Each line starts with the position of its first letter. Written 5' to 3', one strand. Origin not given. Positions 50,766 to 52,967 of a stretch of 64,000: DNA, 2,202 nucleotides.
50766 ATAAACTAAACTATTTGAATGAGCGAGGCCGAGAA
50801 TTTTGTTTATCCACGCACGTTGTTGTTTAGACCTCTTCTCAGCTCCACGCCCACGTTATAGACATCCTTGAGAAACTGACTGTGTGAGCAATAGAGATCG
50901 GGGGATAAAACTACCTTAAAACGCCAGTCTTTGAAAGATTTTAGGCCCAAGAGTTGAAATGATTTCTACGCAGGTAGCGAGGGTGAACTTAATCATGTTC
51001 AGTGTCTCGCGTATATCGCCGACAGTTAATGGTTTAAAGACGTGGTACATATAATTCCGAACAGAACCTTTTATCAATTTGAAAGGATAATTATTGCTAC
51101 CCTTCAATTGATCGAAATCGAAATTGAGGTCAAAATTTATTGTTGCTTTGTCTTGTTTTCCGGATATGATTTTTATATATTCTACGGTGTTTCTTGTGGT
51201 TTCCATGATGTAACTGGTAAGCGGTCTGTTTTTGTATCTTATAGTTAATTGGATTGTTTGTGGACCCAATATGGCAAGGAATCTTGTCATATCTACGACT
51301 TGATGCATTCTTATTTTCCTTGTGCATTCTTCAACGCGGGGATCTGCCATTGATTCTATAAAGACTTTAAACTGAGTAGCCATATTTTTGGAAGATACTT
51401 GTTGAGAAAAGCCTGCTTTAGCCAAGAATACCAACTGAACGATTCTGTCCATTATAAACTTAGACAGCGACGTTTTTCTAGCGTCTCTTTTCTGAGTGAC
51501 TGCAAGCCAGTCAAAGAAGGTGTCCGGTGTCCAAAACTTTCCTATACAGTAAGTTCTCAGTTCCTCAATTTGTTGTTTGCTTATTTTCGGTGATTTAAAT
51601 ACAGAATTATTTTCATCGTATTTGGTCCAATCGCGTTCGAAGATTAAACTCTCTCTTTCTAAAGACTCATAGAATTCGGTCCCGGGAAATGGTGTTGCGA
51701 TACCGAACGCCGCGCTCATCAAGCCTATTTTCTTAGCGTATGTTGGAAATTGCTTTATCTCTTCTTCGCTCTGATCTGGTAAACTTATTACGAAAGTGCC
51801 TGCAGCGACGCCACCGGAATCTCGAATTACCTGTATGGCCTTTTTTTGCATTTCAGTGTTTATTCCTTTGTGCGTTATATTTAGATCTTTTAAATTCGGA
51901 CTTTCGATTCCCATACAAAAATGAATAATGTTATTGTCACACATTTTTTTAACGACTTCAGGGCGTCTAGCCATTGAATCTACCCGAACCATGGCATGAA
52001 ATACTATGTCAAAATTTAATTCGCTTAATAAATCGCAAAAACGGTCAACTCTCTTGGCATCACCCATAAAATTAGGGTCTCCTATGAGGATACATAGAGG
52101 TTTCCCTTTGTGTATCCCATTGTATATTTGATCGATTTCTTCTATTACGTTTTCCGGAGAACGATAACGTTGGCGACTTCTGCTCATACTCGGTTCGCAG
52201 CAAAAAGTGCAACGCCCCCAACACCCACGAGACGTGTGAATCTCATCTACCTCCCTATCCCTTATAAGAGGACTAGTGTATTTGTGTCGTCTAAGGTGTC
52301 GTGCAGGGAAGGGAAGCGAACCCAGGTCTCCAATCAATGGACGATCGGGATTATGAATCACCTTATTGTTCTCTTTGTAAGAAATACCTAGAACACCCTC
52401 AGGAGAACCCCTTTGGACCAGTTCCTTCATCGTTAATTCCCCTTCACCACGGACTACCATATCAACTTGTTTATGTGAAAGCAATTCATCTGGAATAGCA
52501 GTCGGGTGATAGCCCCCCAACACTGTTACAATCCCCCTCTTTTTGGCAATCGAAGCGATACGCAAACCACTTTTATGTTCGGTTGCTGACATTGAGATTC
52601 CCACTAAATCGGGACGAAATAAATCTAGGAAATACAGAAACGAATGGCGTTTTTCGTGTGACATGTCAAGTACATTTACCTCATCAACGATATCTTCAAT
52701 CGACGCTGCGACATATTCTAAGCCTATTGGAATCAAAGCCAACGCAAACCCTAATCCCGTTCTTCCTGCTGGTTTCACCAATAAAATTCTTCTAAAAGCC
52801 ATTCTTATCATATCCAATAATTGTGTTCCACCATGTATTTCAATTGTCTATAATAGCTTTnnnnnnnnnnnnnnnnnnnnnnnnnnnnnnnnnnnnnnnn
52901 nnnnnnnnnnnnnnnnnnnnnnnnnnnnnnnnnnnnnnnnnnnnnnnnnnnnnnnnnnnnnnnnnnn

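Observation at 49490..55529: tRNA-Leu(CAG) integration hotspot: five decayed, AT-shifted copies of the tRNA 3' half staggered over 6 kb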

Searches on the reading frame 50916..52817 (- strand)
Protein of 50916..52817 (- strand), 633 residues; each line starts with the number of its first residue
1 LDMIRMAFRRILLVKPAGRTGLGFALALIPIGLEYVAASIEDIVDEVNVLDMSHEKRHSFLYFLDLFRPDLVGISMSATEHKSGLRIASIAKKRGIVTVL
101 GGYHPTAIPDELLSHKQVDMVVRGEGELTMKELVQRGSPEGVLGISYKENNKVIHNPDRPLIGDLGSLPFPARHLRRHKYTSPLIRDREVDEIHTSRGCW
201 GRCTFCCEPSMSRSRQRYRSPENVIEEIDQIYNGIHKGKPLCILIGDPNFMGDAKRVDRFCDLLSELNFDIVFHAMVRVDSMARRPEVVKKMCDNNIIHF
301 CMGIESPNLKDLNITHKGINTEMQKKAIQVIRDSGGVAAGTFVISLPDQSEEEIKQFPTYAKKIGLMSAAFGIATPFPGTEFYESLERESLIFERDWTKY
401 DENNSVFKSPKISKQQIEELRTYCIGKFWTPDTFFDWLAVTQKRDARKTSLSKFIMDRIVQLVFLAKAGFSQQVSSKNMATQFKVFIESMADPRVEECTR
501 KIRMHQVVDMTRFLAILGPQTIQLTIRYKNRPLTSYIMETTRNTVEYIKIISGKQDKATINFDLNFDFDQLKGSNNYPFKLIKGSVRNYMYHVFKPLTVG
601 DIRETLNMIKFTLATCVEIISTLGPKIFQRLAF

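Call 8: search_protein_families(library=pfam, proteins=[window:50916-52817:-], max_evalue=0.1)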
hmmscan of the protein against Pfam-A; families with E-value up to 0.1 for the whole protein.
window:50916-52817:- (633 aa): 2 families
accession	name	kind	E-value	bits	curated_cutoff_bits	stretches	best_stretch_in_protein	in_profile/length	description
PF02310.24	B12-binding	-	6.5e-17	61.9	32.1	1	28-133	12-120/121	B12 binding domain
PF04055.27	Radical_SAM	-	2.4e-15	57.5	29.5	1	195-356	3-161/166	Radical SAM superfamily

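Call 23: search_protein_families(library=phrogs, proteins=[window:50916-52817:-], max_evalue=1)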
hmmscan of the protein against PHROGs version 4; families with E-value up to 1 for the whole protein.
window:50916-52817:- (633 aa): 0 families

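Call 27: find_related_loci(query=window:50916-52817:-, collection=viral_contigs, flank=10000)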
Query window:50916-52817:- (633 aa) in viral_contigs; peptide patterns used: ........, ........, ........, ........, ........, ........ (x = any residue, [..] = any of these).
18 stretches matched a pattern, but none encodes a relative of the query by tblastn (E <= 1e-3).

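Call 28: find_homologous_proteins(query=window:50916-52817:-, max_evalue=1e-20)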
Query window:50916-52817:- (633 aa): 2448 proteins with E <= 1e-20 among 8000 candidates; the best 120 are listed.
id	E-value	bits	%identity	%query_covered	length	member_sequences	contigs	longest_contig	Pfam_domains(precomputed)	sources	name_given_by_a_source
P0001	0.0e+0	1431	99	100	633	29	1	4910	PF04055.28,PF02310.25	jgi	-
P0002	0.0e+0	1381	97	99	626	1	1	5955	PF04055.28,PF02310.25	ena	-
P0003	0.0e+0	1374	97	99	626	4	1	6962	PF04055.28,PF02310.25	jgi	-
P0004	0.0e+0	1328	91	100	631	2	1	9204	PF04055.28,PF02310.25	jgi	-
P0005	0.0e+0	1311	90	99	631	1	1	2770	PF04055.28,PF02310.25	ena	-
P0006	0.0e+0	1276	90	98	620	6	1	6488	PF04055.28,PF02310.25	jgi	-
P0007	0.0e+0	1275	87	100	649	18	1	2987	PF04055.28,PF02310.25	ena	-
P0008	0.0e+0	1263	87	99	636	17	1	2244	PF04055.28,PF02310.25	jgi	-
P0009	0.0e+0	1262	88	98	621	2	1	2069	PF04055.28,PF02310.25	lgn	-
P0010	0.0e+0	1243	87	98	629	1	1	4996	PF04055.28,PF02310.25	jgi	-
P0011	0.0e+0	1176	81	100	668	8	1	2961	PF04055.28,PF02310.25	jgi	jgi:magnesium-protoporphyrin IX monomethyl ester (oxidative) cyclase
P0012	0.0e+0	1165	83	97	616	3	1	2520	PF04055.28,PF02310.25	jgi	-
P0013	0.0e+0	1156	79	99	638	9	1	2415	PF04055.28,PF02310.25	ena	-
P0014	0.0e+0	1152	82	97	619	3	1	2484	PF04055.28,PF02310.25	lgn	-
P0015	0.0e+0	1147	79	99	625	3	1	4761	PF04055.28,PF02310.25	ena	-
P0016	0.0e+0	1135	82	95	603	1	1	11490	PF04055.28,PF02310.25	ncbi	-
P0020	0.0e+0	1102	76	100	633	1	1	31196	PF04055.28,PF02310.25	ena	-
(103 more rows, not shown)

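Call 29: find_encoding_contigs(protein=P0004, flank=8000, max_places=3)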
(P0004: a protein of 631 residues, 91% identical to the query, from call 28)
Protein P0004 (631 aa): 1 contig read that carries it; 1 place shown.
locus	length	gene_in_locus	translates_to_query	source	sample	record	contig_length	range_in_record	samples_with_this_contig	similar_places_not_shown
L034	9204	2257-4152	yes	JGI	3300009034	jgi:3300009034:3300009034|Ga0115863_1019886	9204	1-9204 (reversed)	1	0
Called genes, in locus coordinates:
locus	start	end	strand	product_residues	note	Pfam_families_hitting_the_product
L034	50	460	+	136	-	PF14544:DUF4443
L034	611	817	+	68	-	-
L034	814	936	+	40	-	-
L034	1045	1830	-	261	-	PF01040:UbiA, PF26440:DUF8108_M (weak)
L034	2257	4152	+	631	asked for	PF02310:B12-binding, PF04055:Radical_SAM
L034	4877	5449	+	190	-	PF00352:TBP, PF11858:DUF3378 (faint), PF00352:TBP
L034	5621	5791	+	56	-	-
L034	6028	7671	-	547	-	PF00118:Cpn60_TCP1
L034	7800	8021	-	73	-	PF00125:Histone, PF15511:CENP-T_C (weak), PF00808:CBFD_NFYB_HMF, PF15630:CENP-S (weak)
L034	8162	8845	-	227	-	PF01026:TatD_DNase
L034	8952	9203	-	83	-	?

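Call 30: find_encoding_contigs(protein=P0016, flank=8000, max_places=3)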
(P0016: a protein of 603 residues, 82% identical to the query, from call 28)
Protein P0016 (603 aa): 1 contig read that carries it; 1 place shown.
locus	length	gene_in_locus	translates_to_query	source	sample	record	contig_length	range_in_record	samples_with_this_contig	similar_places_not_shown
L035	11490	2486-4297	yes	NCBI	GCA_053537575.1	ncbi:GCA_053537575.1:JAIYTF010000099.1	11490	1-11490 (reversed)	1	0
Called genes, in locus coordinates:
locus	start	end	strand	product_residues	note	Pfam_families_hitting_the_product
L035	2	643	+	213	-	?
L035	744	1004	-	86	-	-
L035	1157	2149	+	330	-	PF00296:Bac_luciferase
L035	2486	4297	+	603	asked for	PF02310:B12-binding, PF04055:Radical_SAM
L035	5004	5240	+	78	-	-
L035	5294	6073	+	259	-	PF00561:Abhydrolase_1, PF12146:Hydrolase_4, PF12697:Abhydrolase_6, PF03096:Ndr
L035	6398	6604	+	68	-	PF04014:MazE_antitoxin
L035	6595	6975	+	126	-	PF01850:PIN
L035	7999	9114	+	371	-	PF13353:Fer4_12 (weak), PF04055:Radical_SAM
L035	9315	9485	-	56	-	-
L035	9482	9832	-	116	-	-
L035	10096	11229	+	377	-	PF00571:CBS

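Call 31: find_encoding_contigs(protein=P0020, flank=8000, max_places=3)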
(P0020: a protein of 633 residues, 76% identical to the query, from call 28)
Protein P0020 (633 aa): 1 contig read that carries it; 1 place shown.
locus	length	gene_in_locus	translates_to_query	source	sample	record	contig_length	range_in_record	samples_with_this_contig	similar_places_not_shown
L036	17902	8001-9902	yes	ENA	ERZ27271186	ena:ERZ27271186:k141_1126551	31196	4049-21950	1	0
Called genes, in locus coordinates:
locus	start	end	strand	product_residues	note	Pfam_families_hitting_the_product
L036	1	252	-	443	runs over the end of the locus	PF18458:XPB_DRD, PF04851:ResIII, PF00270:DEAD, PF16203:ERCC3_RAD25_C, PF00271:Helicase_C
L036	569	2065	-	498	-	PF07992:Pyr_redox_2, PF13738:Pyr_redox_3 (weak), PF00070:Pyr_redox, PF02852:Pyr_redox_dim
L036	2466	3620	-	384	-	PF00999:Na_H_Exchanger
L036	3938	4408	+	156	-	PF07366:SnoaL, PF12680:SnoaL_2, PF14534:DUF4440 (weak)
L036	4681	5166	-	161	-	PF12724:Flavodoxin_5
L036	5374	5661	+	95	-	-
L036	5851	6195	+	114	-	PF02311:AraC_binding (weak), PF07883:Cupin_2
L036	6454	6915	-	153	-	PF12724:Flavodoxin_5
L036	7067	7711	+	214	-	PF13240:Zn_Ribbon_1, PF01944:SpoIIM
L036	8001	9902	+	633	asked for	PF02310:B12-binding, PF04055:Radical_SAM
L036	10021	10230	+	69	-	PF07311:Dodecin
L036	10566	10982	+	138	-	PF00571:CBS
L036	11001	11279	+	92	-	-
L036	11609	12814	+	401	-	PF01769:MgtE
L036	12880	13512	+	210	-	PF01895:PhoU, PF02080:TrkA_C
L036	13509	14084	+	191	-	PF01895:PhoU, PF02080:TrkA_C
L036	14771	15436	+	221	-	PF01966:HD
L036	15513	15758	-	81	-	-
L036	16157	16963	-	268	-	PF00290:Trp_syntA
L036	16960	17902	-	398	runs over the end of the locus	PF00291:PALP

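Call 81: search_protein_families(library=ncbifam, proteins=[window:50916-52817:-], max_evalue=0.001)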
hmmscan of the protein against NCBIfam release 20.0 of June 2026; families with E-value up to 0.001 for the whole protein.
window:50916-52817:- (633 aa): 23 families
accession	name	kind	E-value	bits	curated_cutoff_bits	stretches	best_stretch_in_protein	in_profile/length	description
TIGR03471.1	HpnJ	equivalog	8.9e-47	160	577.6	1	70-423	70-427/472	hopanoid biosynthesis associated radical SAM protein HpnJ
TIGR02026.1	BchE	equivalog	9.4e-41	140.2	481.35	1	10-448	1-447/497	magnesium-protoporphyrin IX monomethyl ester anaerobic oxidative cyclase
NF038361.1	rSAM_Sden_1168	equivalog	4.6e-30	104.7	575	1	46-425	121-512/560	Sden_1168 family B12-binding radical SAM P-methyltransferase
TIGR04367.1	HpnR_B12_rSAM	equivalog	1e-29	103.5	650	1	10-407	2-392/490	hopanoid C-3 methylase HpnR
TIGR04014.1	B12_SAM_MJ_0865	equivalog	1.6e-29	103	360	1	67-385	37-357/434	methyl-coenzyme M reductase glutamine C-methyltransferase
TIGR04013.1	B12_SAM_MJ_1487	hypoth_equivalog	2.3e-23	82.7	251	1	57-385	31-356/382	TIGR04013 family B12-binding domain/radical SAM domain-containing protein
TIGR04072.2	rSAM_ladder_B12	equivalog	7.3e-18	64.4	360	1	29-357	17-342/443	lipid biosynthesis B12-binding/radical SAM protein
TIGR04295.1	B12_rSAM_oligo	hypoth_equivalog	1.1e-17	63.9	400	1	91-400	97-400/422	TIGR04295 family B12-binding domain-containing radical SAM protein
NF050148.1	rSAM_ApyD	equivalog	1.1e-17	63.7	750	1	68-356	74-358/645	RiPP biosynthesis radical SAM protein ApyD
NF033070.1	rSAM_AprD4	equivalog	8e-17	61.3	500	1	159-420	164-423/456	AprD4 family radical SAM diol-dehydratase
NF040542.1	rSAM_RCCLKC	equivalog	4.8e-15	55.6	450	1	67-367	47-353/423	arsinothricin biosynthesis radical SAM protein ArsL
TIGR03975.1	rSAM_ocin_1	subfamily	7.4e-15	54.5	281.85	1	68-356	128-422/606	RiPP maturation radical SAM C-methyltransferase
TIGR04385.1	B12_rSAM_cofa1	equivalog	7.9e-14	51.7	450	1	28-356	18-356/438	B12 lower ligand biosynthesis radical SAM protein BzaD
NF033712.0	B12_rSAM_KedN5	subfamily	5.7e-12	44.6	700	1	68-231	62-236/624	KedN5 family methylcobalamin-dependent radical SAM C-methyltransferase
TIGR04190.1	B12_SAM_Ta0216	equivalog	5.9e-12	44.9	500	1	30-364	37-394/554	TIGR04190 family B12-binding domain/radical SAM domain protein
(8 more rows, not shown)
